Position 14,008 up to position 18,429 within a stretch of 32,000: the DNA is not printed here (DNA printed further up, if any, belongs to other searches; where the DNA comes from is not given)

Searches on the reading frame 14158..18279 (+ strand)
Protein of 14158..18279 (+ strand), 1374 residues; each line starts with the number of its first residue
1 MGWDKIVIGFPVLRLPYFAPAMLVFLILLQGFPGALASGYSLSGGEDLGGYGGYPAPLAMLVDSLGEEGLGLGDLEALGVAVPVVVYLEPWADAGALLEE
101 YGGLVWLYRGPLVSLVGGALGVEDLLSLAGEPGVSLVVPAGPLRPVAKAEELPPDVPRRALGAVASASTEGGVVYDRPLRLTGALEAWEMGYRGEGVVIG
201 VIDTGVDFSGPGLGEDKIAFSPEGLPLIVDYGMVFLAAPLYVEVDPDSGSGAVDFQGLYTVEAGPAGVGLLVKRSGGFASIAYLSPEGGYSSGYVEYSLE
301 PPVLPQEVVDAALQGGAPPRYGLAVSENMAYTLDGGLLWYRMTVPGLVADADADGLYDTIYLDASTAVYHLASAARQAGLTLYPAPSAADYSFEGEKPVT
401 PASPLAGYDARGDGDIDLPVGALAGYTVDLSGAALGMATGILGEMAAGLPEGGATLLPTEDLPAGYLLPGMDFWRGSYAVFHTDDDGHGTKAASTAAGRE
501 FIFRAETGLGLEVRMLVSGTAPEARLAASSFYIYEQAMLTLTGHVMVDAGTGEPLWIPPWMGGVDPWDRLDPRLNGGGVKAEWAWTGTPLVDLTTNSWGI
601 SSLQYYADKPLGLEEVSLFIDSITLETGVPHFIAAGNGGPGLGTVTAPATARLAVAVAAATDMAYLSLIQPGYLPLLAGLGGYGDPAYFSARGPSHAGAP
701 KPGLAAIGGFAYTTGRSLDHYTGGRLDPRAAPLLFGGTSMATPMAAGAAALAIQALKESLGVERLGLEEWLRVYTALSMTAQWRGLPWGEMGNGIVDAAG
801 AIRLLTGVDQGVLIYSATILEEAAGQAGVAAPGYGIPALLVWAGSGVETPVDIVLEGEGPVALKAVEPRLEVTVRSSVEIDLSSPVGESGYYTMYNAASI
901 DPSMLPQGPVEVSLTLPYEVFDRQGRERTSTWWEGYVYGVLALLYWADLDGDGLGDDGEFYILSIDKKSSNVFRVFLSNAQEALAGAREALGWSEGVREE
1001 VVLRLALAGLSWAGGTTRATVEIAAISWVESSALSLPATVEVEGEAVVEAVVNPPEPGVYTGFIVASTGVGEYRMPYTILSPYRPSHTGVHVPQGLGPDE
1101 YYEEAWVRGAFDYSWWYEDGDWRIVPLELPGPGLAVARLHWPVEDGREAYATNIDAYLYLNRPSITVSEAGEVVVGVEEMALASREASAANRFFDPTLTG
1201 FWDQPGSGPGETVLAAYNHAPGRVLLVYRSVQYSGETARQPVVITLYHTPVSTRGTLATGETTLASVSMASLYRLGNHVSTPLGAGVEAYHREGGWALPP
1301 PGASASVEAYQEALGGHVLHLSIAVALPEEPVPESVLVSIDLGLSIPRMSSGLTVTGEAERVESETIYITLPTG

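Call 76: search_protein_families(library=pfam, proteins=[window:14158-18279:+], max_evalue=0.01)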
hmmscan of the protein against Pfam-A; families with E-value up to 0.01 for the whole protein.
window:14158-18279:+ (1374 aa): 1 family
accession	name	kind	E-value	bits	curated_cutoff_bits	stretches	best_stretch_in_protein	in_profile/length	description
PF00082.27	Peptidase_S8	-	1.9e-23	83.6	21.8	1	483-760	51-260/288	Subtilase family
